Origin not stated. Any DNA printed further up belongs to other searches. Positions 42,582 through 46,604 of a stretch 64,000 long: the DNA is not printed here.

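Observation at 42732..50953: Cyclooxygenase homologue downstream of a PfaA-like PKS: possible bacterial oxylipin pathway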

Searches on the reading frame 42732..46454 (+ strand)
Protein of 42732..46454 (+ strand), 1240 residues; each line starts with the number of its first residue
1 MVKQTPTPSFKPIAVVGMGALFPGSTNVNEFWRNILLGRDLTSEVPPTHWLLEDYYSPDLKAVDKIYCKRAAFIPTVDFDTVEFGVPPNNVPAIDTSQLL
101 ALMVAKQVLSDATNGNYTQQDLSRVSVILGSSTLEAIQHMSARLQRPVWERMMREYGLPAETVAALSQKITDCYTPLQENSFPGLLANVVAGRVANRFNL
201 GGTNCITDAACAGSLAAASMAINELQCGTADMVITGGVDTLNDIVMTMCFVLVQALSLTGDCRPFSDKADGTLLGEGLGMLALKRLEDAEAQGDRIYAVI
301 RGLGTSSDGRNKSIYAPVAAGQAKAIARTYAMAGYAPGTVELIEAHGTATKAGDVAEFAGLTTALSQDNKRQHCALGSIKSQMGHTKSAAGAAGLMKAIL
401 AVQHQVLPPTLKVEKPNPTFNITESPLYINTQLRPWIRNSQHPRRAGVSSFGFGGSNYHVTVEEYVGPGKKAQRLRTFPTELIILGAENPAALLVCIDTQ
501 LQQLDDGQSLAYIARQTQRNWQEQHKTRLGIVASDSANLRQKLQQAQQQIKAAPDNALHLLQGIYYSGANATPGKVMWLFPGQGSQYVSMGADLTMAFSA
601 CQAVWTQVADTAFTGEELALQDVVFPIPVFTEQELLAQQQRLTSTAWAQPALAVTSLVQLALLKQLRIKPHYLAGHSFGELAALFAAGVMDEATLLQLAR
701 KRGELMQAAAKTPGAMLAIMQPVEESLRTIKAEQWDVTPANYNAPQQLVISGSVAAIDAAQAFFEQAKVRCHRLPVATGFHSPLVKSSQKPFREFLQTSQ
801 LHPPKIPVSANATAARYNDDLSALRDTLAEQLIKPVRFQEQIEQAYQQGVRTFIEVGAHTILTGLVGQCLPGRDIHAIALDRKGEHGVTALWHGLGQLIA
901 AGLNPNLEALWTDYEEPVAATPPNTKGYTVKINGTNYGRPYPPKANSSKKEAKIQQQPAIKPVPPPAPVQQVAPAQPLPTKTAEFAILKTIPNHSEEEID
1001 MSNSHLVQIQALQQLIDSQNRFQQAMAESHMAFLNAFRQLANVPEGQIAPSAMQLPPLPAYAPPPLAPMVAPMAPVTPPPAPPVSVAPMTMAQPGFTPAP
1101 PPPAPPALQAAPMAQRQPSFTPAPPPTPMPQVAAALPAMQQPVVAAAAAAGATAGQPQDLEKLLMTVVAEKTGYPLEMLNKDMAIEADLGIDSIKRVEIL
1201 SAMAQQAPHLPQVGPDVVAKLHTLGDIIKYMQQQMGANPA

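Call 3: search_protein_families(library=pfam, proteins=[window:42732-46454:+])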
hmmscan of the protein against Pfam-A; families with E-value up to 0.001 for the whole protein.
window:42732-46454:+ (1240 aa): 5 families
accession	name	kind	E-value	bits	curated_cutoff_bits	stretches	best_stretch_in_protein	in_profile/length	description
PF00109.32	ketoacyl-synt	-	9.4e-55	186.4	20.8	1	11-289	2-252/252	Beta-ketoacyl synthase, N-terminal domain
PF00698.26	Acyl_transf_1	-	2.5e-38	132.8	32.7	1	577-869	1-278/319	Acyl transferase domain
PF02801.28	Ketoacyl-synt_C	-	2.9e-38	131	20.8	1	297-413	1-118/119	Beta-ketoacyl synthase, C-terminal domain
PF16197.11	KAsynt_C_assoc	-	1.4e-10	42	33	1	416-528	1-107/111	Ketoacyl-synthetase C-terminal extension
PF00550.31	PP-binding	-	1.6e-05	25.5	20.8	1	1163-1230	2-66/67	Phosphopantetheine attachment site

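Call 20: search_protein_families(library=ncbifam, proteins=[window:42732-46454:+], max_evalue=0.00001)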
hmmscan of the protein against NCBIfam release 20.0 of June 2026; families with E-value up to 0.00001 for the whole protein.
window:42732-46454:+ (1240 aa): 22 families
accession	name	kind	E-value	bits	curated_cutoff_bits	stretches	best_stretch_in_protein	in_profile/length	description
TIGR02813.1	omega_3_PfaA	subfamily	2.3e-303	1009.8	1010.1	2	12-1045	8-1052/2582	polyketide-type polyunsaturated fatty acid synthase PfaA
NF045894.1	PKS_plus_SDR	equivalog_domain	7.7e-165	550.7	1740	2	184-915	146-859/1515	type I polyketide synthase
NF041183.1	Pks2_ls1_myc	equivalog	8.6e-103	344.5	2400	1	11-900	2-842/2086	sulfolipid-1 biosynthesis phthioceranic/hydroxyphthioceranic acid synthase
NF040607.1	mycolic_Pks13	equivalog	1.7e-102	344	2100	2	9-503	99-542/1680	polyketide synthase Pks13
TIGR00128.1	fabD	equivalog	5.7e-66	222.9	260.9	1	575-867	2-284/290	ACP S-malonyltransferase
TIGR03150.1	fabF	equivalog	7.8e-54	182.9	493.75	1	182-460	132-404/407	beta-ketoacyl-ACP synthase II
NF005589.0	PRK07314.1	subfamily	5.9e-51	173.5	387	1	182-463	135-410/413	beta-ketoacyl-ACP synthase II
NF004970.0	PRK06333.1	subfamily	7.4e-50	170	525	1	12-465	5-422/424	beta-ketoacyl-ACP synthase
NF053555.1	prodigi_MBC_PigJ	equivalog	2.6e-47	161.6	900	1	194-463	496-757/759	prodigiosin MBC biosynthesis protein PigJ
TIGR03131.1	malonate_mdcH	equivalog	3e-47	161.5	297.9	1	577-881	2-285/297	malonate decarboxylase subunit epsilon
NF006274.0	PRK08439.1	equivalog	1.7e-35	122.6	621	1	183-460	134-401/406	beta-ketoacyl-ACP synthase II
NF006618.0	PRK09185.1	subfamily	1e-34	120.3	407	1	88-459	61-387/394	beta-ketoacyl-ACP synthase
NF005076.0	PRK06501.1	equivalog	1.3e-34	119.8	629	1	178-460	142-418/425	beta-ketoacyl-ACP synthase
NF004618.0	PRK05952.1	equivalog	7e-34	117.4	455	1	106-464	62-382/384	beta-ketoacyl-ACP synthase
NF005916.1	PRK07910.1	equivalog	1.1e-33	116.8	560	1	209-461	169-414/418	KasA/KasB family beta-ketoacyl-ACP synthase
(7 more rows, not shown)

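Call 52: search_solved_structures(query=window:42732-46454:+, max_evalue=1e-30)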
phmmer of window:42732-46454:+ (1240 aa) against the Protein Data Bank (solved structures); distinct sequences matched with E-value up to 1e-30: 108 (the best 60 are shown).
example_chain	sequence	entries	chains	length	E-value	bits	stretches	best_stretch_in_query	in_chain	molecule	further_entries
7zma_A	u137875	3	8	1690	4.9e-138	465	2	6-545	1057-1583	Putative polyketide synthase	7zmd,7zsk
4mz0_A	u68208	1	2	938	3.1e-109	369.6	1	187-916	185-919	CurL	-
11sz_A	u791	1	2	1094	2.6e-95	323.5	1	184-906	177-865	6-deoxyerythronolide-B synthase, Erythronolide synthase EryA2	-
8xjy_A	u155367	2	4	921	1.4e-90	307.8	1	192-867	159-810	Polyketide synthase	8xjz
8xju_A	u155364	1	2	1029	2.5e-90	307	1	192-867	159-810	Polyketide synthase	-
5bp1_A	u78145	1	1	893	8.6e-87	295.3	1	181-876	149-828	Mycocerosic acid synthase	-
9d2y_A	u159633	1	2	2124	5e-83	282.8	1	183-898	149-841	Multifunctional mycocerosic acid synthase membrane-associated MAS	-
9d2z_A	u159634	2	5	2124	5e-83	282.8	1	183-898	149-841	Mycocerosic acid synthase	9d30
5erf_A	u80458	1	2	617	1e-81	278.5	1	188-493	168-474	Polyketide synthase PksL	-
9pat_A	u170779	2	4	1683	1.8e-81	277.6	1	183-907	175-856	6-deoxyerythronolide-B synthase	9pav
9pat_C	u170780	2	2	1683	1.8e-81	277.6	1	183-907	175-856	6-deoxyerythronolide-B synthase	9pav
5eny_A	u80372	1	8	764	2.1e-81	277.4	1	188-492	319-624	Polyketide synthase PksL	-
9pc6_A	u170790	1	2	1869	4e-81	276.5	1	183-907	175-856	6-deoxyerythronolide-B synthase,RifR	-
7s6b_A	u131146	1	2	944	1.6e-80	274.5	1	183-909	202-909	Polyketide synthase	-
5e5n_A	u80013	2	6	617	2.4e-80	273.9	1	188-493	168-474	Polyketide synthase PksL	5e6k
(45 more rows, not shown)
